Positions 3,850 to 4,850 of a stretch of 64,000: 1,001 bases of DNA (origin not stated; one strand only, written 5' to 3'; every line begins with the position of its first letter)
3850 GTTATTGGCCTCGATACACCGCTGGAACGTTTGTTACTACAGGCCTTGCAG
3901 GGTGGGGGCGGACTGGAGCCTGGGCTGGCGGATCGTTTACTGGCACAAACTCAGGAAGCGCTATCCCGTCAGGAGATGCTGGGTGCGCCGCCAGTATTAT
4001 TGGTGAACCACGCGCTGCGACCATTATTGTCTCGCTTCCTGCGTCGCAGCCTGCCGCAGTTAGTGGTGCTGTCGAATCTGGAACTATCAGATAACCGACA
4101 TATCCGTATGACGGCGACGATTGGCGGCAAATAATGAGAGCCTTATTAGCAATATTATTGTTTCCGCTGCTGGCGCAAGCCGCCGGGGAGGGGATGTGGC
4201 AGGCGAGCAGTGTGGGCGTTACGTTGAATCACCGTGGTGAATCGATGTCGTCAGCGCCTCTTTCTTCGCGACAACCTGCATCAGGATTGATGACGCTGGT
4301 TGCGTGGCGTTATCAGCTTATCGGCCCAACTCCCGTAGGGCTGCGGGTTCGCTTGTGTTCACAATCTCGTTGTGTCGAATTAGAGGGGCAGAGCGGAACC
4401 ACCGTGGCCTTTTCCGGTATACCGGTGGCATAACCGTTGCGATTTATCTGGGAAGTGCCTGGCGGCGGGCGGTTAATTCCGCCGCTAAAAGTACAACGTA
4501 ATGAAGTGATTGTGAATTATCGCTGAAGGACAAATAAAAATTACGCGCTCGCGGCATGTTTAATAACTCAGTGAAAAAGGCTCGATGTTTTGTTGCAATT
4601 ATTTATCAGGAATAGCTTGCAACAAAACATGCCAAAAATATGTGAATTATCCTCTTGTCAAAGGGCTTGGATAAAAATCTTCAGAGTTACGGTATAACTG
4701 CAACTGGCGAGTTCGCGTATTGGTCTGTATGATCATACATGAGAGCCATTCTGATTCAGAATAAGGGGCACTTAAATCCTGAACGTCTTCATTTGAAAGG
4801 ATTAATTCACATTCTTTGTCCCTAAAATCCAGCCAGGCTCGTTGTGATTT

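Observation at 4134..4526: flhE interrupted by an in-frame TAA while flhB and flhA look intact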

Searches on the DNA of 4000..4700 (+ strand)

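Call 4: search_dna_similar(query=window:4000-4700:+, collection=ecoli_genomes, mode=near, max_rows=30, rows=spread)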
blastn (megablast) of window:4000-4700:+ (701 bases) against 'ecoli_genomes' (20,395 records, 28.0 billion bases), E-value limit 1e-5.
Records with a match: 5399; places in all: 5401; records where one place covers at least 80% of the query: 3604.
Genomes with a match: 5399 of 5426; with a place that covers at least 80% of the query: 3604. Places per genome that has any: lowest 1, median 1, highest 2. On chromosomes: 5399 places; on plasmids: 2.
Best place of each record, by identity: >=99% 17; 95-99% 33; 90-95% 5349.
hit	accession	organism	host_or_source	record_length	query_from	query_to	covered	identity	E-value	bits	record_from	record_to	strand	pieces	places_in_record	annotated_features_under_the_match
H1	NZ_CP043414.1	Escherichia coli strain EC42405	bovine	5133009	1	701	100%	99.7%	0e+0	1284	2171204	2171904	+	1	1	flhE: flagellar protein FlhE | flhA: flagellar biosynthesis protein FlhA | yecT: lysozyme inhibitor LprI family protein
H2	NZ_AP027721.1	Escherichia coli strain TBU0218_11-3CC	Homo sapiens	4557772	1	701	100%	94.0%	0e+0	1061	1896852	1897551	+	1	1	flhE: flagellar protein FlhE | flhA: flagellar biosynthesis protein FlhA | lysozyme inhibitor LprI family protein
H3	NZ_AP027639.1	Escherichia coli strain PSJ-29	Homo sapiens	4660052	1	701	100%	93.9%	0e+0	1055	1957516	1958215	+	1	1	flhE: flagellar protein FlhE | flhA: flagellar biosynthesis protein FlhA | yecT: lysozyme inhibitor LprI family protein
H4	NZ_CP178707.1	Escherichia coli strain VTB97584v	Chicken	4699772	1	701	100%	93.7%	0e+0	1050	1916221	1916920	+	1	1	flhE: flagellar protein FlhE | flhA: flagellar biosynthesis protein FlhA | lysozyme inhibitor LprI family protein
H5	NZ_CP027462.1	Escherichia coli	missing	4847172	1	701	100%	93.6%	0e+0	1044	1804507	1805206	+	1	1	flhE: flagellar protein FlhE | flhA: flagellar biosynthesis protein FlhA | yecT: lysozyme inhibitor LprI family protein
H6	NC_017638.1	Escherichia coli DH1 strain DH1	-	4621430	1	701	100%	93.6%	0e+0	1044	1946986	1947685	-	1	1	flhE: flagellar protein FlhE | flhA: flagellar biosynthesis protein FlhA | yecT: lysozyme inhibitor LprI family protein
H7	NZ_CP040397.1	Escherichia coli strain BA22372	Homo sapiens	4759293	1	701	100%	93.6%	0e+0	1044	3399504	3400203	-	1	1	flhE: flagellar protein FlhE | flhA: flagellar biosynthesis protein FlhA | yecT: lysozyme inhibitor LprI family protein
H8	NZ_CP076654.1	Escherichia coli strain NC19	duck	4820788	1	701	100%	93.6%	0e+0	1044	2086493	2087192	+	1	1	flhE: flagellar protein FlhE | flhA: flagellar biosynthesis protein FlhA | yecT: lysozyme inhibitor LprI family protein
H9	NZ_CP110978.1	Escherichia coli strain XYEH3934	Homo sapiens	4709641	1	701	100%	93.6%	0e+0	1044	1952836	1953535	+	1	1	flhE: flagellar protein FlhE | flhA: flagellar biosynthesis protein FlhA | yecT: lysozyme inhibitor LprI family protein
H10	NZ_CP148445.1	Escherichia coli strain Z1323CEC0010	Chicken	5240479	1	701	100%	93.6%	0e+0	1044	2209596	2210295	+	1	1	flhE: flagellar protein FlhE | flhA: flagellar biosynthesis protein FlhA | yecT: lysozyme inhibitor LprI family protein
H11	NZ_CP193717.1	Escherichia coli strain DSM 498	missing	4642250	1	701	100%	93.6%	0e+0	1044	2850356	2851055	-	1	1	flhE: flagellar protein FlhE | flhA: flagellar biosynthesis protein FlhA | yecT: lysozyme inhibitor LprI family protein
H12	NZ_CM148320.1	Escherichia coli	Homo sapiens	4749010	1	701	100%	93.6%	0e+0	1044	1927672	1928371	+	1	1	flhE: flagellar protein FlhE | flhA: flagellar biosynthesis protein FlhA | yecT: lysozyme inhibitor LprI family protein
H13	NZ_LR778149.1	Escherichia coli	water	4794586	1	701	100%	93.6%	0e+0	1044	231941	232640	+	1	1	flhE: flagellar protein FlhE | flhA: flagellar biosynthesis protein FlhA | yecT: lysozyme inhibitor LprI family protein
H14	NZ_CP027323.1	Escherichia coli strain 2013C-3033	Homo sapiens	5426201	1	701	100%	93.4%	0e+0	1038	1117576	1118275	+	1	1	flhE: flagellar protein FlhE | flhA: flagellar biosynthesis protein FlhA | yecT: lysozyme inhibitor LprI family protein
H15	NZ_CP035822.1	Escherichia coli strain WS4437A-1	Homo sapiens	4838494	1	701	100%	93.4%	0e+0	1038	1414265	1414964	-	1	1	flhE: flagellar protein FlhE | flhA: flagellar biosynthesis protein FlhA | yecT: lysozyme inhibitor LprI family protein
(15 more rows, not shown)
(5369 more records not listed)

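Call 5: search_dna_similar(query=window:4000-4700:+, collection=ecoli_genomes, mode=near, max_rows=60, rows=best)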
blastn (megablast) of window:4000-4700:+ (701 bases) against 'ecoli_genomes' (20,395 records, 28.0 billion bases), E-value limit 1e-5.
Records with a match: 5399; places in all: 5401; records where one place covers at least 80% of the query: 3604.
Genomes with a match: 5399 of 5426; with a place that covers at least 80% of the query: 3604. Places per genome that has any: lowest 1, median 1, highest 2. On chromosomes: 5399 places; on plasmids: 2.
Best place of each record, by identity: >=99% 17; 95-99% 33; 90-95% 5349.
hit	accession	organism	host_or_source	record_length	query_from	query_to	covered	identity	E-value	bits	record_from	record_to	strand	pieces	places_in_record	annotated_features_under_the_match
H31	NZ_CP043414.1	Escherichia coli strain EC42405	bovine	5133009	1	701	100%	99.7%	0e+0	1284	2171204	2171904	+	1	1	flhE: flagellar protein FlhE | flhA: flagellar biosynthesis protein FlhA | yecT: lysozyme inhibitor LprI family protein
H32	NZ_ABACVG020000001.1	Escherichia coli strain 2020CK-00188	Homo sapiens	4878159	1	701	100%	99.7%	0e+0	1284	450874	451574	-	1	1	flhE: flagellar protein FlhE | flhA: flagellar biosynthesis protein FlhA | yecT: lysozyme inhibitor LprI family protein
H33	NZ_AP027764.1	Escherichia coli strain 2017-02-2CC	Homo sapiens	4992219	1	701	100%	99.7%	0e+0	1284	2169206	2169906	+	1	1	flhE: flagellar protein FlhE | flhA: flagellar biosynthesis protein FlhA | yecT: lysozyme inhibitor LprI family protein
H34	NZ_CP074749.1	Escherichia coli strain R32_14_1F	goat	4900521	1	701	100%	99.7%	0e+0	1284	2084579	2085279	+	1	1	flhE: flagellar protein FlhE | flhA: flagellar biosynthesis protein FlhA | yecT: lysozyme inhibitor LprI family protein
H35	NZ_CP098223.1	Escherichia coli strain Z0117EC0005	Canis lupus familiaris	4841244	1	701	100%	99.6%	0e+0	1279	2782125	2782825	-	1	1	flhE: flagellar protein FlhE | flhA: flagellar biosynthesis protein FlhA | yecT: lysozyme inhibitor LprI family protein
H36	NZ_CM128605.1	Escherichia coli strain E200086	Homo sapiens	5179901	1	701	100%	99.6%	0e+0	1279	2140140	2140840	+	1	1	flhE: flagellar protein FlhE | flhA: flagellar biosynthesis protein FlhA | yecT: lysozyme inhibitor LprI family protein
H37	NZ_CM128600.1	Escherichia coli strain E400634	Homo sapiens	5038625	1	701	100%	99.6%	0e+0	1279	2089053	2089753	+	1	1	flhE: flagellar protein FlhE | flhA: flagellar biosynthesis protein FlhA | yecT: lysozyme inhibitor LprI family protein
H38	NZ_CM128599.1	Escherichia coli strain E500002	Homo sapiens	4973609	1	701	100%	99.6%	0e+0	1279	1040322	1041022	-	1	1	flhE: flagellar protein FlhE | flhA: flagellar biosynthesis protein FlhA | yecT: lysozyme inhibitor LprI family protein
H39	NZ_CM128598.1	Escherichia coli strain E600003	Homo sapiens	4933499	1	701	100%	99.6%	0e+0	1279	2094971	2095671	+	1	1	flhE: flagellar protein FlhE | flhA: flagellar biosynthesis protein FlhA | yecT: lysozyme inhibitor LprI family protein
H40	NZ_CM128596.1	Escherichia coli strain 100117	Homo sapiens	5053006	1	701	100%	99.6%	0e+0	1279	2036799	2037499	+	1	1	flhE: flagellar protein FlhE | flhA: flagellar biosynthesis protein FlhA | yecT: lysozyme inhibitor LprI family protein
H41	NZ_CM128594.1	Escherichia coli strain 100248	Homo sapiens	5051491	1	701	100%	99.6%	0e+0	1279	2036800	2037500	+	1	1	flhE: flagellar protein FlhE | flhA: flagellar biosynthesis protein FlhA | yecT: lysozyme inhibitor LprI family protein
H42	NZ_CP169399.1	Escherichia coli strain MFDS1022581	Animal source foods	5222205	1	701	100%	99.6%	0e+0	1279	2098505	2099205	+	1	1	flhE: flagellar protein FlhE | flhA: flagellar biosynthesis protein FlhA | yecT: lysozyme inhibitor LprI family protein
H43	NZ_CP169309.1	Escherichia coli strain MFDS1019527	cattle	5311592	1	701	100%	99.6%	0e+0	1279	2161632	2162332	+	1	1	flhE: flagellar protein FlhE | flhA: flagellar biosynthesis protein FlhA | yecT: lysozyme inhibitor LprI family protein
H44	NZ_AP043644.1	Escherichia coli strain AST85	Homo sapiens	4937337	1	701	100%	99.6%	0e+0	1279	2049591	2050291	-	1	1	flhE: flagellar protein FlhE | flhA: flagellar biosynthesis protein FlhA | yecT: lysozyme inhibitor LprI family protein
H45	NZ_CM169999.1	Escherichia coli strain N96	Tibetan Pig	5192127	1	701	100%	99.6%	0e+0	1279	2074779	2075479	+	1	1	flhE: flagellar protein FlhE | flhA: flagellar biosynthesis protein FlhA | yecT: lysozyme inhibitor LprI family protein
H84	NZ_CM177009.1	Escherichia coli strain VL7S7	Homo sapiens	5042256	1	701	100%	94.1%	7e-173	1069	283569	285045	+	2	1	IS1-like element IS1A family transposase | flagellar protein FlhE (x2) | flhA: flagellar biosynthesis protein FlhA | yecT: lysozyme inhibitor LprI family protein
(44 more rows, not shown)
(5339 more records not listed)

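Call 6: get_annotated_region(hit=H31, flank=4500)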
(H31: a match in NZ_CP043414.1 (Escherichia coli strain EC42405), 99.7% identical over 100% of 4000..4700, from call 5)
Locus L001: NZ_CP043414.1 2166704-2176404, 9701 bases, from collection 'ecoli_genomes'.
description: Escherichia coli strain EC42405 chromosome, complete genome
organism: Escherichia coli strain EC42405 (NCBI taxid 562)
replicon: chromosome; assembly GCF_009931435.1
host: bovine; source: missing; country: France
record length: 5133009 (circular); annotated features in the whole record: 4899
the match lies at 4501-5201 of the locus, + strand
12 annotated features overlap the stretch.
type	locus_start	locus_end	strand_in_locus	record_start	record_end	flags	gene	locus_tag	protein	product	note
CDS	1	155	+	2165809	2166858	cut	cheB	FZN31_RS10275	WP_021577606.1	protein-glutamate methylesterase/protein glutamine deamidase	-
CDS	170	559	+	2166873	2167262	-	cheY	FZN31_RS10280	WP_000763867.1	chemotaxis response regulator CheY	-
CDS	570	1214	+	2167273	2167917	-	cheZ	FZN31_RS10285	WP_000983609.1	protein phosphatase CheZ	-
CDS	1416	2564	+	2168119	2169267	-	flhB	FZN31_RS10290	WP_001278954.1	flagellar biosynthesis protein FlhB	-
CDS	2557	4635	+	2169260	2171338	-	flhA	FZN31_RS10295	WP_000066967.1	flagellar biosynthesis protein FlhA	-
CDS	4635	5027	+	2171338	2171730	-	flhE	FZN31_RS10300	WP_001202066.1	flagellar protein FlhE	-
CDS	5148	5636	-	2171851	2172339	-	yecT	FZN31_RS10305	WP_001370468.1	lysozyme inhibitor LprI family protein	-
CDS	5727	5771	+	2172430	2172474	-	yecV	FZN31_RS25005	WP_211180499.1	protein YecV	-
CDS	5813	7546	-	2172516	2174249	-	argS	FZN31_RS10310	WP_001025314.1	arginine--tRNA ligase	-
CDS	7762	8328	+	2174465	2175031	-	yecM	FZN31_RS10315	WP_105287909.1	VOC family protein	-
CDS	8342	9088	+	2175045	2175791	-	cutC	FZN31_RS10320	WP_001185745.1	copper homeostasis protein CutC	-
CDS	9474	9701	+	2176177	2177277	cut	torY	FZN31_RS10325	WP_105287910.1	NapC/NirT family cytochrome c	-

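Call 7: get_annotated_region(hit=H6, flank=4500)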
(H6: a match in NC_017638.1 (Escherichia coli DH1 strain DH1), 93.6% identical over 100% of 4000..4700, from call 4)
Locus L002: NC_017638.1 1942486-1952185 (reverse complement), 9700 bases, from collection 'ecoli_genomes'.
description: Escherichia coli DH1, complete sequence
organism: Escherichia coli DH1 strain DH1 (NCBI taxid 536056)
replicon: chromosome; assembly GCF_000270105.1
host: -; source: -; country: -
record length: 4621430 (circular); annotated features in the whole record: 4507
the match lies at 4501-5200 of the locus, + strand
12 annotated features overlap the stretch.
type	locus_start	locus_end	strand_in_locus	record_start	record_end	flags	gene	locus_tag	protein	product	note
CDS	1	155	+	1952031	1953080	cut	cheB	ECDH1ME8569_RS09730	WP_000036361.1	protein-glutamate methylesterase/protein glutamine deamidase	-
CDS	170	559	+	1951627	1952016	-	cheY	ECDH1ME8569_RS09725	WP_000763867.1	chemotaxis response regulator CheY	-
CDS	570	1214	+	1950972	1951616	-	cheZ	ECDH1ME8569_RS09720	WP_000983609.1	protein phosphatase CheZ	-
CDS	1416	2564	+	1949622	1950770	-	flhB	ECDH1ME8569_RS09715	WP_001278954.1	flagellar biosynthesis protein FlhB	-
CDS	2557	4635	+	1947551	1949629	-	flhA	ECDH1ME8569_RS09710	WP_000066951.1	flagellar biosynthesis protein FlhA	-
CDS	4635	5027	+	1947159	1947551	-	flhE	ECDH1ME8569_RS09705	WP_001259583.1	flagellar protein FlhE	-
CDS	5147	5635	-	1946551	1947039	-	yecT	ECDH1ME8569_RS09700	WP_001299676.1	lysozyme inhibitor LprI family protein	-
CDS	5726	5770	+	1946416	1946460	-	yecV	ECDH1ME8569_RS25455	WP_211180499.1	protein YecV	-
CDS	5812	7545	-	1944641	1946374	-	argS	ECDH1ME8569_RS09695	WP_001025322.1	arginine--tRNA ligase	-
CDS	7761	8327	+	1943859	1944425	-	yecM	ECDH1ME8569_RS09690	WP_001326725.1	VOC family protein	-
CDS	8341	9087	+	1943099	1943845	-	cutC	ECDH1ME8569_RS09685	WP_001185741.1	copper homeostasis protein CutC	-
CDS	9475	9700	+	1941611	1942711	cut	torY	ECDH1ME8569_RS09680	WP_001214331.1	NapC/NirT family cytochrome c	-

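Call 32: search_dna_similar(query=window:4413-4445:+, collection=ecoli_genomes, mode=near, max_evalue=10, max_rows=10)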
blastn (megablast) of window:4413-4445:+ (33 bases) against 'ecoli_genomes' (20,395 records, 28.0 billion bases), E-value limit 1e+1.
No match.

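Call 65: get_annotated_region(hit=H84, flank=3000)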
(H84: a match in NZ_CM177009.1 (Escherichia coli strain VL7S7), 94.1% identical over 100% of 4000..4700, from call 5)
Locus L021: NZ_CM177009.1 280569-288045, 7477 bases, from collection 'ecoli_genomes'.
description: Escherichia coli strain VL7S7 chromosome, whole genome shotgun sequence
organism: Escherichia coli strain VL7S7 (NCBI taxid 562)
replicon: chromosome; assembly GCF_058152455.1
host: Homo sapiens; source: stool; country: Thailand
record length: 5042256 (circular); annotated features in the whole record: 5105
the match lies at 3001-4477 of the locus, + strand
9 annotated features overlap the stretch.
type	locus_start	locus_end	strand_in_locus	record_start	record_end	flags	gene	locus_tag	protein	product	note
CDS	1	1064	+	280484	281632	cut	flhB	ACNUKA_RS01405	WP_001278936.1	flagellar biosynthesis protein FlhB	-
CDS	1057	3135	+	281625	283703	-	flhA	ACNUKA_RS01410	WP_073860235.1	flagellar biosynthesis protein FlhA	-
CDS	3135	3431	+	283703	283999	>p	-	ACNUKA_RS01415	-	flagellar protein FlhE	incomplete; partial in the middle of a contig; missing C-terminus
CDS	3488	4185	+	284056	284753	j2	-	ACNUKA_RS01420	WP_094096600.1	IS1-like element IS1A family transposase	programmed frameshift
CDS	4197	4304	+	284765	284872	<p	-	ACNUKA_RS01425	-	flagellar protein FlhE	incomplete; partial in the middle of a contig; missing N-terminus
CDS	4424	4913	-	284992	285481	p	yecT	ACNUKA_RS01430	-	lysozyme inhibitor LprI family protein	frameshifted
CDS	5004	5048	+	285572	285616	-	yecV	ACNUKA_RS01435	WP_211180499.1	protein YecV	-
CDS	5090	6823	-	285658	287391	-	argS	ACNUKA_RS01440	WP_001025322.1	arginine--tRNA ligase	-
CDS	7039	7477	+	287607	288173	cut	yecM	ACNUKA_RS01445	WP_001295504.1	VOC family protein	-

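Call 69: search_dna_similar(query=L021:3385-3485:+, collection=ecoli_genomes, mode=near, max_rows=30)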
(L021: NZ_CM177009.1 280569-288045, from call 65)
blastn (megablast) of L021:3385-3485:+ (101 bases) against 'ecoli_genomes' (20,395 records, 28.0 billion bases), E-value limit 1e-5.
In 383 record(s) the limit of 40 matching pieces per record was reached: places in those records are undercounted.
Records with a match: 9722; places in all: 75994; records where one place covers at least 80% of the query: 13.
Genomes with a match: 5286 of 5426; with a place that covers at least 80% of the query: 13. Places per genome that has any: lowest 1, median 10, highest 68. On chromosomes: 62152 places; on plasmids: 13842.
Best place of each record, by identity: >=99% 5885; 95-99% 2376; 90-95% 1433; 80-90% 28.
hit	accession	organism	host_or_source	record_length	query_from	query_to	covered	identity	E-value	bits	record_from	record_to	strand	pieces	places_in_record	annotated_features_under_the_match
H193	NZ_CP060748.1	Escherichia coli strain EC96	Homo sapiens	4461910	1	101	100%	100.0%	3e-18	189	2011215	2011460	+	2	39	flhE: flagellar protein FlhE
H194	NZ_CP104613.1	Escherichia coli strain AHM8C212RI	chicken feces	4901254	1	101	100%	100.0%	3e-18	189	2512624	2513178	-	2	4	lysozyme inhibitor LprI family protein | flhE: flagellar protein FlhE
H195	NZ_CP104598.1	Escherichia coli strain AHM8C160RI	chicken feces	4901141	1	101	100%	100.0%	3e-18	189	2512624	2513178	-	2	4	lysozyme inhibitor LprI family protein | flhE: flagellar protein FlhE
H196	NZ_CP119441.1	Escherichia coli O121 strain 201805972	Homo sapiens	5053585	1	101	100%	100.0%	7e-45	187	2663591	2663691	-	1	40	flagellar protein FlhE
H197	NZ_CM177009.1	Escherichia coli strain VL7S7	Homo sapiens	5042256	1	101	100%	100.0%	7e-45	187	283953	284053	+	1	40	flagellar protein FlhE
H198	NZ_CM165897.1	Escherichia coli strain N25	Homo sapiens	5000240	1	101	100%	98.0%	2e-15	180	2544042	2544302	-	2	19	flhE: flagellar protein FlhE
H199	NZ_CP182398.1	Escherichia coli strain EC6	pig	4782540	18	101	83%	90.5%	4e-22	111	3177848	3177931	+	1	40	none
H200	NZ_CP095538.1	Escherichia coli strain GN04592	Homo sapiens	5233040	19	101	82%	88.4%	9e-19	100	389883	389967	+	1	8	none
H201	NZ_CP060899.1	Escherichia coli strain EC21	Homo sapiens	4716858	21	101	80%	88.9%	3e-18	99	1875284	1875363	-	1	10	none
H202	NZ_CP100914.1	Escherichia coli strain ET761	Hoplobatrachus rugulosus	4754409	21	101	80%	88.9%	3e-18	99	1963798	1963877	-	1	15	none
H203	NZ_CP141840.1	Escherichia coli strain LA3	goose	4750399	21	101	80%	88.9%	3e-18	99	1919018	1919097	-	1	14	none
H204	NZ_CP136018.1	Escherichia coli strain GDSC2239PM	vegetable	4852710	21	101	80%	88.9%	3e-18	99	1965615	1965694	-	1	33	none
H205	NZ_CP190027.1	Escherichia coli strain EC17CM7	chicken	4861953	21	101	80%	88.9%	3e-18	99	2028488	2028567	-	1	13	none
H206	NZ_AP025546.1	Escherichia coli strain LR-06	Homo sapiens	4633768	24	101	77%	91.1%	7e-20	104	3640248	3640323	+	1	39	integrase core domain-containing protein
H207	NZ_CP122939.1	Escherichia coli strain ETEC1701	Sus scrofa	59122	25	101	76%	92.2%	5e-21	108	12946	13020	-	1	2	none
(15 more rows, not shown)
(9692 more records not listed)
